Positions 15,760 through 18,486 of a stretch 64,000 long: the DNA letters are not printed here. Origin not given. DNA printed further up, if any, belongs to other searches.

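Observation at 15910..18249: B-family polymerase with intact-looking palm, missing ExoI DxE motif and motif C reading YVDGMW instead of YGDTDS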

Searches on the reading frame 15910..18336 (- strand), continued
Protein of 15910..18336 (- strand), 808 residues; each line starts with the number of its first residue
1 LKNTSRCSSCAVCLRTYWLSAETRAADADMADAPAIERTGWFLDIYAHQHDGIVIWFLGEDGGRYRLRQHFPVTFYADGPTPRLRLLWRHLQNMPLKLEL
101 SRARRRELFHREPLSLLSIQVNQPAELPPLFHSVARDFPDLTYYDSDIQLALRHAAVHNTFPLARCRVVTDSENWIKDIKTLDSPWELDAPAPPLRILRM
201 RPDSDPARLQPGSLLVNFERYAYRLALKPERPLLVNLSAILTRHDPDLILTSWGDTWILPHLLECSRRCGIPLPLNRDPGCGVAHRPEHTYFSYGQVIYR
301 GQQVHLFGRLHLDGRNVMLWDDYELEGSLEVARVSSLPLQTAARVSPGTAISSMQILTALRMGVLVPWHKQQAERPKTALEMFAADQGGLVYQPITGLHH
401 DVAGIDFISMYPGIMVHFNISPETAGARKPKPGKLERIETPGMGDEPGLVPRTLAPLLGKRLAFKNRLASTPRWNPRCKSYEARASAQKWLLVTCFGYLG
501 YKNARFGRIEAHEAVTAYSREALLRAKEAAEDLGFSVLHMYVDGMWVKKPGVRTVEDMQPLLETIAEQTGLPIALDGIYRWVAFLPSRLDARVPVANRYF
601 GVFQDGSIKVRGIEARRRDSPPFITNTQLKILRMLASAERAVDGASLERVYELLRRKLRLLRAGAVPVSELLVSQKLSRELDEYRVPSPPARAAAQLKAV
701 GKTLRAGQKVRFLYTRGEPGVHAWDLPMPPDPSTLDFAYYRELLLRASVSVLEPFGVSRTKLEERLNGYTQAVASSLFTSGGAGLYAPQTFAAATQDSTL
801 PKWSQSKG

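Call 20: search_solved_structures(query=A1, max_evalue=1e-10, show_alignments=3)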
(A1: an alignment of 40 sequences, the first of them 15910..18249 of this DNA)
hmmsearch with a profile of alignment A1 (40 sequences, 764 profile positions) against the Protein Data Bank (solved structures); distinct sequences matched with E-value up to 1e-10: 56.
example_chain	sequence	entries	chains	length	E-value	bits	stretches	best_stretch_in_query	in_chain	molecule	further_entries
5mdn_A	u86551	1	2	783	6.6e-61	209.5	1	295-732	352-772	DNA polymerase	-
4fm2_A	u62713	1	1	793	2e-56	194.6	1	296-734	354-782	DNA polymerase 1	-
4flt_A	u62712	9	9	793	3.9e-56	193.7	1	296-734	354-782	DNA polymerase 1 | Pyrococcus abyssi B family DNA polymerase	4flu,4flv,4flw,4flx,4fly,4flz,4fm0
5h12_A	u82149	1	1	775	4.2e-55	190.3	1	296-739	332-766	Deep Vent DNA Polymerase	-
4ahc_A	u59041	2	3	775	5.3e-55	189.9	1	296-735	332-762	DNA POLYMERASE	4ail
2jgu_A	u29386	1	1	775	3.7e-53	183.8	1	296-735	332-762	DNA POLYMERASE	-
6wya_A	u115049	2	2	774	5.1e-53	183.4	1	305-737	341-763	DNA polymerase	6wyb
3a2f_A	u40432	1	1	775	5.3e-53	183.3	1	296-735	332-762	DNA polymerase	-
1wn7_A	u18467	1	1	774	1.5e-52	181.8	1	308-735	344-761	Family B DNA Polymerase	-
1wns_A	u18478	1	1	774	1.8e-52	181.6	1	308-735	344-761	DNA POLYMERASE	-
4k8z_A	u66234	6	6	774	2.2e-52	181.3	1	308-735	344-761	DNA polymerase | DNA polymerase,DNA polymerase,DNA polymerase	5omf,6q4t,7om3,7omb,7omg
8s84_A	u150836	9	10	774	2e-51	178.1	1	350-735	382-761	DNA polymerase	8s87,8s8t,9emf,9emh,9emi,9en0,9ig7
5vu5_A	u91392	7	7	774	5.9e-51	176.5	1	308-735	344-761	DNA polymerase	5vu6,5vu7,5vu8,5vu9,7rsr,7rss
7tqw_A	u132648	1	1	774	3e-50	174.2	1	308-735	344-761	DNA polymerase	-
7rsu_A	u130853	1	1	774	3.7e-50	173.9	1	308-735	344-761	DNA polymerase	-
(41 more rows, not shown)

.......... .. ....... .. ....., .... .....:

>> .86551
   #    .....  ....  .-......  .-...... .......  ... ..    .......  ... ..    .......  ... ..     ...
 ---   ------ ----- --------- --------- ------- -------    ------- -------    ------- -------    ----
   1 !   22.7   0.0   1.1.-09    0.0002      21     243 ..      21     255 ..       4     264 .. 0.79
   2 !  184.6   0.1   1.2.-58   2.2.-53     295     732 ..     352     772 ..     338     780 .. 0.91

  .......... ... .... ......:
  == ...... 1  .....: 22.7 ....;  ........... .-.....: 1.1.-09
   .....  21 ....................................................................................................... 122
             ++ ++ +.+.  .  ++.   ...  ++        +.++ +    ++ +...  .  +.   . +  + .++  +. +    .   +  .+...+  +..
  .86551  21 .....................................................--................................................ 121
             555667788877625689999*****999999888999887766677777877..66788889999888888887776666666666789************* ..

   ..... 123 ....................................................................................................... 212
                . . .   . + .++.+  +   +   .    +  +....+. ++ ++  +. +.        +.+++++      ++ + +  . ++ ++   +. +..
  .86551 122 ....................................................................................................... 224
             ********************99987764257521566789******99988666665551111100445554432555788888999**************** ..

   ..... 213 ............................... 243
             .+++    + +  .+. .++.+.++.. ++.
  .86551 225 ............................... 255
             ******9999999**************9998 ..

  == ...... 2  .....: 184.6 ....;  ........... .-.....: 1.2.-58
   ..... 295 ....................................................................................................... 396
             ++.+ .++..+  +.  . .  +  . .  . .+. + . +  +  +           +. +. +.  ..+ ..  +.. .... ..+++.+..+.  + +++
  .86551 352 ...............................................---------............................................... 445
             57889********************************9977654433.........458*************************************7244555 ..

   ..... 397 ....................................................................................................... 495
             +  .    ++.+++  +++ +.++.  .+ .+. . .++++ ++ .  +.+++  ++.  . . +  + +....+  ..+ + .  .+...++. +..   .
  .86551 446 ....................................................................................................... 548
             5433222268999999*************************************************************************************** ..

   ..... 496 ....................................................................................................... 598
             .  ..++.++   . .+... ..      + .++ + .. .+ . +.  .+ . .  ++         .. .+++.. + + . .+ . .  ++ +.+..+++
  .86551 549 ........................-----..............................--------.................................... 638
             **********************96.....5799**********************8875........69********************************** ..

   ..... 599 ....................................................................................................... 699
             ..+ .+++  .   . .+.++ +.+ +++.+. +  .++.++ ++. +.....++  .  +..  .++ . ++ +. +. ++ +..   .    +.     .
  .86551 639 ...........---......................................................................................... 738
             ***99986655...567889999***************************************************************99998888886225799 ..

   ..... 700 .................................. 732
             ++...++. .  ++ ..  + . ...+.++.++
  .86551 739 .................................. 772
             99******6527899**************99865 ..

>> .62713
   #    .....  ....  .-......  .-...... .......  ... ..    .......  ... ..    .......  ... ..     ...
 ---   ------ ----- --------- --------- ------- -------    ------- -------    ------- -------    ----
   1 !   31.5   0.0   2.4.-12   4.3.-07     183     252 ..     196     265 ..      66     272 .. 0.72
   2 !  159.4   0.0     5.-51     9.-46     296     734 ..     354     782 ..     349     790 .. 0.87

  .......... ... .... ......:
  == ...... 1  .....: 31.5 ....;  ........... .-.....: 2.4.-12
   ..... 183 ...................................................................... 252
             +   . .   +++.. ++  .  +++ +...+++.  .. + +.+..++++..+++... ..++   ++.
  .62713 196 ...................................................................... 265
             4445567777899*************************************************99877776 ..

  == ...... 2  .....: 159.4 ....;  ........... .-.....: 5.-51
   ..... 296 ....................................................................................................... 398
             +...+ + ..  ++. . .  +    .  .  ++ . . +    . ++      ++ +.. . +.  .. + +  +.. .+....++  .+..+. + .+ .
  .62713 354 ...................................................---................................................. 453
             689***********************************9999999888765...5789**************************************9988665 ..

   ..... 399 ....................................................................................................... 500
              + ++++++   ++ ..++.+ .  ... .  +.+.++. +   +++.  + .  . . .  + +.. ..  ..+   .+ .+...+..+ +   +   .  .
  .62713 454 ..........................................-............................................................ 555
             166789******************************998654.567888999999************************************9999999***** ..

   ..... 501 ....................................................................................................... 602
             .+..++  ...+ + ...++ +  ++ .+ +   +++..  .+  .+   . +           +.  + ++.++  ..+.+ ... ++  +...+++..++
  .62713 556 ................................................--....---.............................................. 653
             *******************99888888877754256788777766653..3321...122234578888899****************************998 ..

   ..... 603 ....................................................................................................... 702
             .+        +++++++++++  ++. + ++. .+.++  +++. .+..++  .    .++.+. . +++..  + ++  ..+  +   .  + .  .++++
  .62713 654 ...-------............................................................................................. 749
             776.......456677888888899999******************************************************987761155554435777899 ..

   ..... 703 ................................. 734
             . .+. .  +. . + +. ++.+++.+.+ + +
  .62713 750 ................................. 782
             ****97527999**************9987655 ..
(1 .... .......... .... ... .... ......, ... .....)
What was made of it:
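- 17722..17754 (-): ExoI-equivalent strand, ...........: the DxE position reads R172-P-D174. The profile alignment pairs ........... with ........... (call 20).
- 17343..17344 (-): Site of the 52-residue deletion, between V302 and A303, that removes the ExoIII (YxxxD) helix region. HMMER leaves this segment unaligned (call 20).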

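Call 37: search_protein_families(library=padloc, proteins=[window:15910-18249:-], max_evalue=0.01)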
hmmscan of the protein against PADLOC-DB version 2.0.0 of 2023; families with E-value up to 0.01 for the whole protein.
window:15910-18249:- (779 aa): 1 family
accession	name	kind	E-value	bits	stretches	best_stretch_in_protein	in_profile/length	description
PDLC03707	HEase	-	2.3e-17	59.4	1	466-732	1390-1651/1671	homing endonuclease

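Call 41: search_dna_similar(query=window:15910-18249:-, collection=plasmids, mode=protein, max_rows=15)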
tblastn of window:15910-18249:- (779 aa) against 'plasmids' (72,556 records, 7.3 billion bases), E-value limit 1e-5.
Records with a match: 112; places in all: 144; records where one place covers at least 80% of the query: 55.
Best place of each record, by identity: <60% 112.
By first word of the organism name: Haladaptatus 14; Halobacterium 11; Haloarcula 9; Natrinema 8; Haloplanus 7; Halorubrum 6; Halobaculum 6; Halorussus 4; Natronosalvus 3; Salinibaculum 3; and 29 more.
By predicted mobility (MOB-suite, as given by PLSDB): non-mobilizable 112.
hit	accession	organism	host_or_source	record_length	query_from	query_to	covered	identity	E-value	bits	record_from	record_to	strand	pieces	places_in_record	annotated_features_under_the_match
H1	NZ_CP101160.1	Natronosalvus amylolyticus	cell culture,sediment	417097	13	739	93%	31.0%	7e-69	255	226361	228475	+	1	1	type B DNA-directed DNA polymerase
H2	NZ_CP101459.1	Natrononativus amylolyticus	cell culture,sediment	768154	22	739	92%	31.3%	6e-69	255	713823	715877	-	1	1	type B DNA-directed DNA polymerase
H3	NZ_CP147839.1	Salinibaculum sp. SYNS191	cell cuture,sediment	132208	22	755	94%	30.5%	2e-70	259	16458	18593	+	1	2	type B DNA-directed DNA polymerase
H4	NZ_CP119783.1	Haladaptatus sp. YSMS36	cell culture,sediment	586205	22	737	92%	31.1%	3e-77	280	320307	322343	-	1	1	type B DNA-directed DNA polymerase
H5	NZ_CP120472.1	Haladaptatus sp. DYSN1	cell culture,sediment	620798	22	737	92%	31.1%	3e-77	280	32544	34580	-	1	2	type B DNA-directed DNA polymerase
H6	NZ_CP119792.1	Haladaptatus sp. QDMS2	cell culture,sediment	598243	22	737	92%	31.1%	5e-77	279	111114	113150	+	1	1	type B DNA-directed DNA polymerase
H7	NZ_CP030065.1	Halorubrum sp. PV6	salt water,water sample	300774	24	738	92%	31.1%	8e-68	252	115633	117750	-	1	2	type B DNA-directed DNA polymerase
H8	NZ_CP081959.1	Halobaculum magnesiiphilum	cell culture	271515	16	742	93%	30.5%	1e-63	239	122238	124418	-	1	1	type B DNA-directed DNA polymerase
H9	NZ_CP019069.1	Halorientalis sp. IM1011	cell culture,saltern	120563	22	737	92%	31.0%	7e-74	270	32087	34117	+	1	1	type B DNA-directed DNA polymerase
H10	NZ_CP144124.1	Halalkalicoccus sp. CGA53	cell culture,sediment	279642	22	749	93%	30.3%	1e-66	248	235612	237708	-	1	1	type B DNA-directed DNA polymerase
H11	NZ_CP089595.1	Halobacterium zhouii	cell culture,sediment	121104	22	759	95%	29.8%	5e-69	255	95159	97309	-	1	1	type B DNA-directed DNA polymerase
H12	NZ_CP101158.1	Natronosalvus amylolyticus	cell culture,sediment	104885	22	738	92%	30.5%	4e-66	247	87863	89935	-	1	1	type B DNA-directed DNA polymerase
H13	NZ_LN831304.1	Halobacterium hubeiense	-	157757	22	755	94%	29.7%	4e-66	247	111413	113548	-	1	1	type B DNA-directed DNA polymerase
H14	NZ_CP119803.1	Halosegnis marinus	cell culture,coastal saline-alkali land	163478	45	748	90%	30.9%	1e-66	249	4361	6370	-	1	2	type B DNA-directed DNA polymerase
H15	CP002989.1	halophilic archaeon DL31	-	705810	22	762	95%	29.3%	2e-62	236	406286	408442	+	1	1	DNA polymerase B region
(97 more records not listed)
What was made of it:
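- Tried and rejected: It returned only haloarchaeal replicons, with no bacterial plasmids (call 41).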

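Call 42: get_annotated_region(hit=H4, flank=3000)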
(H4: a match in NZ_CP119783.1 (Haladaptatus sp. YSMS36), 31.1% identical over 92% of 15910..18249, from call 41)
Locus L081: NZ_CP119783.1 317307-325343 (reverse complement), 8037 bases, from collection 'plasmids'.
description: Haladaptatus sp. YSMS36 plasmid unnamed1, complete sequence
organism: Haladaptatus sp. YSMS36 (NCBI taxid 3033384)
taxonomy: Archaea; Euryarchaeota; Halobacteria; Halobacteriales; Haladaptataceae; Haladaptatus; Haladaptatus sp. YSMS36
host: -; source: cell culture,sediment; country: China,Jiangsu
typing (MOB-suite, as given by PLSDB): non-mobilizable
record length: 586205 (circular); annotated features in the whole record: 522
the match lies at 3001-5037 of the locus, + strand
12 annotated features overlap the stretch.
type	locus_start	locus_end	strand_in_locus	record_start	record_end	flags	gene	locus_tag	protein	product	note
CDS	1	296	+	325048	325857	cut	-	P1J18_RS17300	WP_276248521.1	CPBP family intramembrane glutamic endopeptidase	GO:0071586 - CAAX-box protein processing [Evidence IEA]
CDS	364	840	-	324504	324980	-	-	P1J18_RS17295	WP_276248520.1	hypothetical protein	-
CDS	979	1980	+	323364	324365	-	-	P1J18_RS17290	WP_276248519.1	Cdc6/Cdc18 family protein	-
CDS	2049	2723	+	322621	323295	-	-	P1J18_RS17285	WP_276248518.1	hypothetical protein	-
CDS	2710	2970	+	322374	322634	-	-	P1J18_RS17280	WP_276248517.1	hypothetical protein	-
CDS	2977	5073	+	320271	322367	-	-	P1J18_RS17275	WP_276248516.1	type B DNA-directed DNA polymerase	-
CDS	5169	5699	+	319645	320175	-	-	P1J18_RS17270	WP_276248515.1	sugar-specific transcriptional regulator TrmB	-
CDS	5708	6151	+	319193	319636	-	-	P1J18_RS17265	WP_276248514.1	hypothetical protein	-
CDS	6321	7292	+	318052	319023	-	-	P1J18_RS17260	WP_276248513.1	TFIIB-type zinc ribbon-containing protein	-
CDS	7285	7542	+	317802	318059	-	-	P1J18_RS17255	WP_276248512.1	transcriptional regulator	-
CDS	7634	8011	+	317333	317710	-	-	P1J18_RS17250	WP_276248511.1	helix-turn-helix domain-containing protein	-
CDS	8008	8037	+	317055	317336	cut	-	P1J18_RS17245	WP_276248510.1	hypothetical protein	-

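Call 48: predict_structure(alignment_id=A1)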
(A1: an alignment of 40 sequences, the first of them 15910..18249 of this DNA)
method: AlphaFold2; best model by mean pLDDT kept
length: 779 residues; sequences in the alignment: 40
mean_pLDDT: 76.3   pTM: 0.72
mean pLDDT of the five models: 76.3, 74.3, 73.8, 73.4, 71.0
residues with pLDDT >= 90: 256; 70-90: 316; 50-70: 63; < 50: 144
segments of 3 or more residues with pLDDT < 50: 260-268, 341-414, 468-487, 741-779
pLDDT, mean of each block of 10 residues (from residue 1): 76 93 93 94 94 95 93 85 86 91 86 84 94 96 95 92 91 84 94 95 96 94 84 92 89 69 45 75 79 84 91 75 82 79 39 42 35 37 38 35 38 51 75 82 78 86 62 35 46 77 88 78 86 83 74 74 71 74 68 89 82 77 93 90 85 83 92 79 91 89 89 91 80 81 43 40 39 34
secondary structure, 60 per line:
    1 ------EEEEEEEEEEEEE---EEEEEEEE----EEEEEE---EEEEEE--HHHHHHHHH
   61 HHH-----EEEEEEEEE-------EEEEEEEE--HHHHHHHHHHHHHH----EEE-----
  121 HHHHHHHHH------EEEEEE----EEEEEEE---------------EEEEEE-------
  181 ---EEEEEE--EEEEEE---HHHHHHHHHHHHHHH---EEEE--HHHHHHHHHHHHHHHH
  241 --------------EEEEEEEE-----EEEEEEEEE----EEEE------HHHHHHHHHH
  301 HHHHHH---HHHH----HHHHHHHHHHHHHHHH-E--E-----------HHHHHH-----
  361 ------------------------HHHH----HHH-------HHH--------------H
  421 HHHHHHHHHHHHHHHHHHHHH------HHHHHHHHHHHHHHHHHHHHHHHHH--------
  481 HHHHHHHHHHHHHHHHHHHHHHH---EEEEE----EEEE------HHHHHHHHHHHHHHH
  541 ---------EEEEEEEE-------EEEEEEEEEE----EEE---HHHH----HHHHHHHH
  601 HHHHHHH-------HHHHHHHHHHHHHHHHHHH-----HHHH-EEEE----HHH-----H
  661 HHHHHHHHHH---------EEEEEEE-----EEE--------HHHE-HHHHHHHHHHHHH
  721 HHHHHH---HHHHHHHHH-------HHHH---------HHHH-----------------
elements in order (helices of 4 or more, strands of 3 or more residues): E7-19 E23-30 E35-40 E44-49 H52-63 E69-77 E85-92 H95-108 E113-115 H121-129 E136-141 E146-152 E168-173 E184-189 E192-197 H201-215 E219-222 H225-240 E255-262 E268-276 E281-284 H291-306 H310-313 H318-333 H350-355 H385-388 H420-441 H448-472 H481-503 E507-511 E516-519 H526-540 E550-557 E565-574 E579-581 H585-588 H593-607 H615-633 H639-642 E644-647 H660-670 E680-686 E692-694 H708-726 H730-738 H746-749 H759-762
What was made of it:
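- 17446..17478 (-): 11-residue insertion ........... (258-268) with invariant F263, Y265 and G266. It lies upstream of invariant D284 and is the probable iRadA-binding loop. The AF2 model has pLDDT below 50 at 260-268 (call 48).
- Closest known: Archaeal PolB2 / Dpo2 with iRadA and PPB2. Different: At 779 aa it is longer than that PolB2 (698 aa, call 42) and it keeps an N-terminal domain and an exonuclease-like scaffold (call 48).
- The AF2 model is of low confidence at 341-414 and 468-487, regions that include motif A (call 48). The AF2 confidence around motif A is low (call 48).
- Tried and rejected: Mean pLDDT is 76, but it is below 50 at 341-414 and 468-487 (call 48).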
